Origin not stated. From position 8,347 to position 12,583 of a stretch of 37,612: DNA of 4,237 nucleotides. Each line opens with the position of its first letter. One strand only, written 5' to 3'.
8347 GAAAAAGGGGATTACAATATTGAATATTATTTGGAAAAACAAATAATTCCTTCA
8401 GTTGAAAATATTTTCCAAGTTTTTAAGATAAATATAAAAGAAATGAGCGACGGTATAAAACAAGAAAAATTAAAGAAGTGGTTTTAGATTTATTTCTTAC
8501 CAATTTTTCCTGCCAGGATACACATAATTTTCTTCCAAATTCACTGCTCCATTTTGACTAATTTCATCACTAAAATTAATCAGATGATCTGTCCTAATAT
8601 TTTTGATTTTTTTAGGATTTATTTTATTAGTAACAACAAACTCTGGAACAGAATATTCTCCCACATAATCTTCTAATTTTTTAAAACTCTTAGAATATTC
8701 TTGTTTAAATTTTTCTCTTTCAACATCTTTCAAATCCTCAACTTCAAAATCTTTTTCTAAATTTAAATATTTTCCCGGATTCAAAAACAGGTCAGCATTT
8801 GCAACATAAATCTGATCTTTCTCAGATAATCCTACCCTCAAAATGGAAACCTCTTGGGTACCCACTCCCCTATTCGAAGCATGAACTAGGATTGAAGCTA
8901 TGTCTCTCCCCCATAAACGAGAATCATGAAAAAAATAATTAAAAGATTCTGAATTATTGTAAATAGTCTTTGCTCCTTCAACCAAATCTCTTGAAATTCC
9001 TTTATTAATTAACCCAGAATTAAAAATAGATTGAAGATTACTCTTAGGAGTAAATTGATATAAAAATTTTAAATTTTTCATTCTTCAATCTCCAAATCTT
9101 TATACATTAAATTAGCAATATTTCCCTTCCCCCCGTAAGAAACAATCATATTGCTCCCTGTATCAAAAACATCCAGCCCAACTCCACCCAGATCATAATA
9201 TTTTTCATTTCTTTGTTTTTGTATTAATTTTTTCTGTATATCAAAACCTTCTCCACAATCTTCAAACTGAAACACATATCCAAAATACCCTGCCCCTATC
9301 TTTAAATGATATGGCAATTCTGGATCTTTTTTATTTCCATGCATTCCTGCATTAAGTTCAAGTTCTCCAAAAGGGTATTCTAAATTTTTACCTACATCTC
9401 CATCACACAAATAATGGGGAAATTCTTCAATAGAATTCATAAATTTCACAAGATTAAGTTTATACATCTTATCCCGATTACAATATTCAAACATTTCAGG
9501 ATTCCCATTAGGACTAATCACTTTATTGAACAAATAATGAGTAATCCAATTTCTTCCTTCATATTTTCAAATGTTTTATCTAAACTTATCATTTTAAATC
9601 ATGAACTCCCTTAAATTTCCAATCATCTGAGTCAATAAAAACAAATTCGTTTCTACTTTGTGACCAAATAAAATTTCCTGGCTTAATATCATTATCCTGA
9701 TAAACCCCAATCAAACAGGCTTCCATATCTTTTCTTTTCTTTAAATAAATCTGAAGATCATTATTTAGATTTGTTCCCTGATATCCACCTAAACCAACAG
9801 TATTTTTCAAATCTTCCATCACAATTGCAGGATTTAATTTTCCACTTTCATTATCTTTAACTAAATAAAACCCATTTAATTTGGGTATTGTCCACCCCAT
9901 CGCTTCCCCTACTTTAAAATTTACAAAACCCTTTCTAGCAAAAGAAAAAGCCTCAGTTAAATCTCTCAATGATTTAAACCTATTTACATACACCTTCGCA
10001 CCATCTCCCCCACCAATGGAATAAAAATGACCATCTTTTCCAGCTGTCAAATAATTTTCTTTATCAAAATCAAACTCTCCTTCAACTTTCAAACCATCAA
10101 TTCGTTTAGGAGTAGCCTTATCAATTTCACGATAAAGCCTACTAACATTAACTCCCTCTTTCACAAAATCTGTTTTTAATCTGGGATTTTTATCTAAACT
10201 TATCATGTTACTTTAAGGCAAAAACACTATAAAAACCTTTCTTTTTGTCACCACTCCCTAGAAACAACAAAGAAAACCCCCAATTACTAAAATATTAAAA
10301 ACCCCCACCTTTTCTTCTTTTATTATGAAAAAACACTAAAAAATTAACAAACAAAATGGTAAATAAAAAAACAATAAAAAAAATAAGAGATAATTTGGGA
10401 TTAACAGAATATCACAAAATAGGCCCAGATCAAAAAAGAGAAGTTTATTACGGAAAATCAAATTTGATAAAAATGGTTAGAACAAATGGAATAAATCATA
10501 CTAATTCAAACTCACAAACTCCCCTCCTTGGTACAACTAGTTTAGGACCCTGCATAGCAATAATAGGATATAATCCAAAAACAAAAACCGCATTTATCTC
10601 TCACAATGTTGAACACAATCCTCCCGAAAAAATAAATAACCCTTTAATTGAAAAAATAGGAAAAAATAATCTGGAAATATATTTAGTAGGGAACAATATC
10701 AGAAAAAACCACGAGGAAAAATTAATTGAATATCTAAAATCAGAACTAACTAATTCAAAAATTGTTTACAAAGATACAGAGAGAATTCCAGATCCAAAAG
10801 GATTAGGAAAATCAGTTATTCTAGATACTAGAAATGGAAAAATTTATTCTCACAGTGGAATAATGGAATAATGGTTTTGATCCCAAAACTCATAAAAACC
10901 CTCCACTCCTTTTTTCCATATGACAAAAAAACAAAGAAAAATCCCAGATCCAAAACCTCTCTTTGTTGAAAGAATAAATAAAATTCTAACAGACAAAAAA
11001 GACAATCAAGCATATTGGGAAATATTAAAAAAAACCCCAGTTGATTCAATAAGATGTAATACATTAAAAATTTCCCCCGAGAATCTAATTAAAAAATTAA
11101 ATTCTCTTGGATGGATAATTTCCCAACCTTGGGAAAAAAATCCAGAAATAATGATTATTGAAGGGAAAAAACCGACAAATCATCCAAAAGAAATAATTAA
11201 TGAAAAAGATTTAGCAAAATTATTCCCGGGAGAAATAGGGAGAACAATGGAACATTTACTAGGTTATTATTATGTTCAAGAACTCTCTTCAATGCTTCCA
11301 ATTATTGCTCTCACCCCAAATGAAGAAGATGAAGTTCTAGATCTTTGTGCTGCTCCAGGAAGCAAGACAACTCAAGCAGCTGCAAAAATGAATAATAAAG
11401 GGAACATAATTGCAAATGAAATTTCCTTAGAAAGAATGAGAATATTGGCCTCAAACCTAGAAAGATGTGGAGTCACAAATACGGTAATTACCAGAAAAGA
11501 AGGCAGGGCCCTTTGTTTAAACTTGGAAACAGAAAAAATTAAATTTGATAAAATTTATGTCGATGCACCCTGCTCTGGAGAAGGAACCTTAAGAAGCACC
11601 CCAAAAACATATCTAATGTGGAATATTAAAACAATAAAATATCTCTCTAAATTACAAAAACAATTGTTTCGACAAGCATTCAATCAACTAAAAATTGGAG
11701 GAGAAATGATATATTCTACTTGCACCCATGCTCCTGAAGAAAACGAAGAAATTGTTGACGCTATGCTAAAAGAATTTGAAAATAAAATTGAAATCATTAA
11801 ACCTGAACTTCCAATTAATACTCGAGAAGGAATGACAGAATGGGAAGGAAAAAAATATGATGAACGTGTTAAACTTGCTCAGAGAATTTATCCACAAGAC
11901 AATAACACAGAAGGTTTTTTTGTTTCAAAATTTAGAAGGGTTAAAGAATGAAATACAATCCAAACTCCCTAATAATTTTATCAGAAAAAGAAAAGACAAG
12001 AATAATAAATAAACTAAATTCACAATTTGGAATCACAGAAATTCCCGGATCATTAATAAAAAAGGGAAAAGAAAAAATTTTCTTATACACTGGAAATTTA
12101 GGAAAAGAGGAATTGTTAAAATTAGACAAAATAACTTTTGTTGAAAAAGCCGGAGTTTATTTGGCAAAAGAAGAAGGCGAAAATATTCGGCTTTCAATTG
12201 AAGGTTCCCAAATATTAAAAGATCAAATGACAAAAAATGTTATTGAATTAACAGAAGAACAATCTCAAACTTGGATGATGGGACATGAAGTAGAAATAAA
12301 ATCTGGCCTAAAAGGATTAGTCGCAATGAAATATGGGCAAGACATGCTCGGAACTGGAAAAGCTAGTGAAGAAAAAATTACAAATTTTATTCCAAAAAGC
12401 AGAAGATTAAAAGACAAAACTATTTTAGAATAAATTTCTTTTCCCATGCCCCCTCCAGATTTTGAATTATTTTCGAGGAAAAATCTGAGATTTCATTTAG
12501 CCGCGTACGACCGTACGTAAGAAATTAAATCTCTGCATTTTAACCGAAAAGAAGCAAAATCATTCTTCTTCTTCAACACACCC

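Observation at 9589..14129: Two paralogous ultra-short protein-kinase-like proteins lacking most of the C-lobe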

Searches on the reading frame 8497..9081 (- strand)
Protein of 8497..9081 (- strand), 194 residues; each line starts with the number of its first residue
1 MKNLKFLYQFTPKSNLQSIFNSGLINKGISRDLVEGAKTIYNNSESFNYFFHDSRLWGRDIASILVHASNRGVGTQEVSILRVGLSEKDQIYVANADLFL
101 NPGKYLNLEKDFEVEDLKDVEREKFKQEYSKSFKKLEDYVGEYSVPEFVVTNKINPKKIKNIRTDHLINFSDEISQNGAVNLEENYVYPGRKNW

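Call 3: search_protein_families(library=pfam, proteins=[window:8497-9081:-], max_evalue=1)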
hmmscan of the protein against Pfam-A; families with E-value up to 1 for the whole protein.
window:8497-9081:- (194 aa): 2 families
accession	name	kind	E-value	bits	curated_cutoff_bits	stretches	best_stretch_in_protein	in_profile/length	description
PF10018.14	Med4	-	0.046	13.8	26.9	1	125-181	59-100/190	Vitamin-D-receptor interacting Mediator subunit 4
PF18532.6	DUF5621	-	0.15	12.2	25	0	119-135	58-74/139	Domain of unknown function (DUF5621)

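Call 48: search_protein_families(library=ncbifam, proteins=[window:8497-9081:-], max_evalue=0.1)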
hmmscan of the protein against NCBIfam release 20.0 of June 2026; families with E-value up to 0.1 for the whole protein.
window:8497-9081:- (194 aa): 0 families

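Call 49: search_protein_families(library=padloc, proteins=[window:8497-9081:-], max_evalue=0.1)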
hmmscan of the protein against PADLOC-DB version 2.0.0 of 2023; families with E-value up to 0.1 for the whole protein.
window:8497-9081:- (194 aa): 0 families

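Call 75: search_solved_structures(query=window:8497-9081:-, max_evalue=1)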
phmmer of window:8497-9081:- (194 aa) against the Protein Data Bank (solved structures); distinct sequences matched with E-value up to 1: 0.

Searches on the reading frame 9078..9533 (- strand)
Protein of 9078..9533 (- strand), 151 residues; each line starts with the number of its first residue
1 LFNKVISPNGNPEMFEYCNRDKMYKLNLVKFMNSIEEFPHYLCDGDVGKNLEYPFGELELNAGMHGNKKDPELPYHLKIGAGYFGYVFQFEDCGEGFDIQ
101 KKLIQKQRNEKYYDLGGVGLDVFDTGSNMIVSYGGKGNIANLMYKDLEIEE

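Call 3: search_protein_families(library=pfam, proteins=[window:9078-9533:-], max_evalue=1)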
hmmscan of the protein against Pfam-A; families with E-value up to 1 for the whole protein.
window:9078-9533:- (151 aa): 1 family
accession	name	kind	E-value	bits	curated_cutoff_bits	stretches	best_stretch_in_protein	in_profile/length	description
PF13581.12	HATPase_c_2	-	0.0018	18.7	27.4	1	35-138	15-121/127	Histidine kinase-like ATPase domain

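Call 48: search_protein_families(library=ncbifam, proteins=[window:9078-9533:-], max_evalue=0.1)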
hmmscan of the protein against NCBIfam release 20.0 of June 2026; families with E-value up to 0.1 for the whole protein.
window:9078-9533:- (151 aa): 0 families

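Call 49: search_protein_families(library=padloc, proteins=[window:9078-9533:-], max_evalue=0.1)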
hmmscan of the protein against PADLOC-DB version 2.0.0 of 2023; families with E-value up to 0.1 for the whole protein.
window:9078-9533:- (151 aa): 0 families

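Call 73: search_solved_structures(query=window:9078-9533:-, max_evalue=1)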
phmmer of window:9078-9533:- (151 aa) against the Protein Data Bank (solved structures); distinct sequences matched with E-value up to 1: 1.
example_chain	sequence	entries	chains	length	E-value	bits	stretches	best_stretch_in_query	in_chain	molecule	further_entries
7u5v_A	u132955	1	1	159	0.91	12.8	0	103-143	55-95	Histone-lysine N-methyltransferase 2A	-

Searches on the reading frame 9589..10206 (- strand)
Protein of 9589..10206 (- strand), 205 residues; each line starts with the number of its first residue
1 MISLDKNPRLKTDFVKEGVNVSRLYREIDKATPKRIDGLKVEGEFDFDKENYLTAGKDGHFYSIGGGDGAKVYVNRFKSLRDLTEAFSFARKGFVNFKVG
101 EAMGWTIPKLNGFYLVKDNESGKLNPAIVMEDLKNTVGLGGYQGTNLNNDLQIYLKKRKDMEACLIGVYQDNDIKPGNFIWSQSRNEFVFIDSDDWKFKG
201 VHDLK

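Call 3: search_protein_families(library=pfam, proteins=[window:9589-10206:-], max_evalue=1)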
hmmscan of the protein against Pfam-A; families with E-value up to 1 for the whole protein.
window:9589-10206:- (205 aa): 0 families

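Call 5: find_homologous_proteins(query=window:9589-10206:-, max_evalue=0.01)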
Query window:9589-10206:- (205 aa): 1 proteins with E <= 0.01 among 109 candidates.
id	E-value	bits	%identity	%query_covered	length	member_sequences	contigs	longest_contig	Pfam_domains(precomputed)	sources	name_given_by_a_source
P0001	2.6e-134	464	100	100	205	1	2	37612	-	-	-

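Call 38: predict_structure(alignment_id=A3)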
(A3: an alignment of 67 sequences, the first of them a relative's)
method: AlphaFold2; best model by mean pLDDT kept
length: 205 residues; sequences in the alignment: 67
mean_pLDDT: 90.2   pTM: 0.86
mean pLDDT of the five models: 90.2, 90.2, 89.8, 89.8, 88.2
residues with pLDDT >= 90: 161; 70-90: 24; 50-70: 19; < 50: 1
segments of 3 or more residues with pLDDT < 50: none
pLDDT, mean of each block of 10 residues (from residue 1): 53 86 95 98 93 94 97 93 96 97 97 97 97 93 90 92 78 81 95 92 69
secondary structure, 60 per line:
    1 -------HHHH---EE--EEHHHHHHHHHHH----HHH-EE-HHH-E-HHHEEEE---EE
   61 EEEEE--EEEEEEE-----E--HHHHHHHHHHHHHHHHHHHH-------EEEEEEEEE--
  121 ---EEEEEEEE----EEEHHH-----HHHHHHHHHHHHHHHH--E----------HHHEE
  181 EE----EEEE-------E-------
elements in order: H8-11 H21-31 E52-55 E59-65 E68-74 H83-102 E110-118 E124-131 E136-138 H147-162 E179-182 E187-190

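Call 43: fold_search(model_id=the predicted structure, library=pdb)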
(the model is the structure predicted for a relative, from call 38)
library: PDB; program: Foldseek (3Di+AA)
matches with E <= 10: 1267; with E <= 0.001: 136
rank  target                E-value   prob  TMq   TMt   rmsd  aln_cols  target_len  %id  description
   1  6hbn_A                1.0e-05  1.00  0.45  0.31   6.2       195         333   18  HIGH-SALT STRUCTURE OF PROTEIN KINASE CK2 CATALYTIC SUBUNIT (ISOFORM CK2ALPHA/CSKN2A1 GENE PRODUCT) IN COMPLEX WITH TH (released 2019-03-27)
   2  4anm                  1.3e-05  1.00  0.44  0.31   6.3       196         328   15  Complex of CK2 with a CDC7 inhibitor (released 2012-05-23)
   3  3nsz                  1.4e-05  1.00  0.43  0.30   6.8       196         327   17  Human CK2 catalytic domain in complex with AMPPN (released 2010-12-15)
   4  7vbt_A                2.3e-05  1.00  0.54  0.38   4.3       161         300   19  Crystal structure of RIOK2 in complex with CQ211 (released 2022-07-06)
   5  6fdm_B                2.6e-05  1.00  0.56  0.42   7.7       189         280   16  Human Rio2 kinase structure (released 2019-01-30)
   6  6fdm_A                3.0e-05  1.00  0.54  0.40   3.9       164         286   18  Human Rio2 kinase structure (released 2019-01-30)
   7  1daw                  3.0e-05  1.00  0.47  0.32   6.5       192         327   15  CRYSTAL STRUCTURE OF A BINARY COMPLEX OF PROTEIN KINASE CK2 (ALPHA-SUBUNIT) AND MG-AMPPNP (released 2000-05-03)
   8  5ts8                  3.0e-05  1.00  0.45  0.31   6.1       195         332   16  Z. MAYS CK2 KINASE ALPHA SUBUNIT IN COMPLEX WITH THE ATP-COMPETITIVE INHIBITOR 5,6-DIBROMOBENZOTRIAZOLE (released 2018-01-17)
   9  4md8_H                3.2e-05  1.00  0.45  0.31   6.4       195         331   20  Crystal Structure of full-length symmetric CK2 holoenzyme with mutated alpha subunit (F121E) (released 2013-11-20)
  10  6fdm_C                3.9e-05  1.00  0.54  0.40   6.8       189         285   16  Human Rio2 kinase structure (released 2019-01-30)
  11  6qy8_B                4.4e-05  1.00  0.46  0.31   6.9       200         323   18  Human CSNK2A2 bound to ERB-041 (released 2020-03-25)
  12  3mb6                  4.4e-05  1.00  0.45  0.31   6.5       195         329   20  Human CK2 catalytic domain in complex with a difurane derivative inhibitor (CPA) (released 2010-05-05)
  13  5mow_A                4.4e-05  1.00  0.44  0.31   6.5       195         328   18  Crystal Structure of CK2alpha with ZT0432 bound (released 2017-05-24)
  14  6fdm_D                4.7e-05  1.00  0.56  0.42   3.9       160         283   18  Human Rio2 kinase structure (released 2019-01-30)
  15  2pvh                  4.7e-05  1.00  0.44  0.31   6.7       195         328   15  Structure-Based Design of Pyrazolo[1,5-a][1,3,5]triazine Derivatives as Potent Inhibitors of Protein Kinase CK2 (released 2008-05-13)
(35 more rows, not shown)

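Call 48: search_protein_families(library=ncbifam, proteins=[window:9589-10206:-], max_evalue=0.1)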
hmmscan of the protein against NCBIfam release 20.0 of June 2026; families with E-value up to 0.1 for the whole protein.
window:9589-10206:- (205 aa): 1 family
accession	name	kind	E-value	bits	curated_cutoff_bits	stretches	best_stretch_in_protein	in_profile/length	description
TIGR02490.1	flgF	equivalog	0.031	13.9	178.5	1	42-111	98-158/218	flagellar basal-body rod protein FlgF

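Call 49: search_protein_families(library=padloc, proteins=[window:9589-10206:-], max_evalue=0.1)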
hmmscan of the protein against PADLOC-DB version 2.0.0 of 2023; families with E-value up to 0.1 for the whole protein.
window:9589-10206:- (205 aa): 0 families

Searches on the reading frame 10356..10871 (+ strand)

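Call 3: search_protein_families(library=pfam, proteins=[window:10356-10871:+], max_evalue=1)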
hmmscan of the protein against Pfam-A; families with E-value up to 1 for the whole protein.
window:10356-10871:+ (171 aa): 0 families

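Call 48: search_protein_families(library=ncbifam, proteins=[window:10356-10871:+], max_evalue=0.1)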
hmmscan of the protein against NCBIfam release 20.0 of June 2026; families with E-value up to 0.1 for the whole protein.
window:10356-10871:+ (171 aa): 2 families
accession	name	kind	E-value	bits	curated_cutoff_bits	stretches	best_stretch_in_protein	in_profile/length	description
NF041406.1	XopAK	subfamily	2.9e-05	23.6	150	1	33-122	33-126/173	XopAK family type III secretion system effector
NF033714.1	blaBBI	exception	0.088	12.2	625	0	83-140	178-235/304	BBI family class A beta-lactamase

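Call 49: search_protein_families(library=padloc, proteins=[window:10356-10871:+], max_evalue=0.1)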
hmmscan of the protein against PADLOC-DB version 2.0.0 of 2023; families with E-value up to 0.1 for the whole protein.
window:10356-10871:+ (171 aa): 0 families

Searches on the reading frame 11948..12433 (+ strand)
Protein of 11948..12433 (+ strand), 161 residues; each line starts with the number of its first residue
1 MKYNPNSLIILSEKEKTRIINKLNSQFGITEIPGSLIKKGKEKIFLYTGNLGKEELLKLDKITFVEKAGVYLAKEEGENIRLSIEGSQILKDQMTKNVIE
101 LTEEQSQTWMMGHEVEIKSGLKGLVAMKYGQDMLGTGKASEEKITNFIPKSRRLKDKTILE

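Call 35: search_protein_families(library=pfam, proteins=[window:11948-12433:+], max_evalue=0.01)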
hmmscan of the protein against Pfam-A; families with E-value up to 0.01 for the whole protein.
window:11948-12433:+ (161 aa): 1 family
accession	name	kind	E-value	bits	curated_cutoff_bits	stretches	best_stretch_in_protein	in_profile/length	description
PF13636.12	Methyltranf_PUA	-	8.2e-08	32.6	27.6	1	108-154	3-49/49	RNA-binding PUA-like domain of methyltransferase RsmF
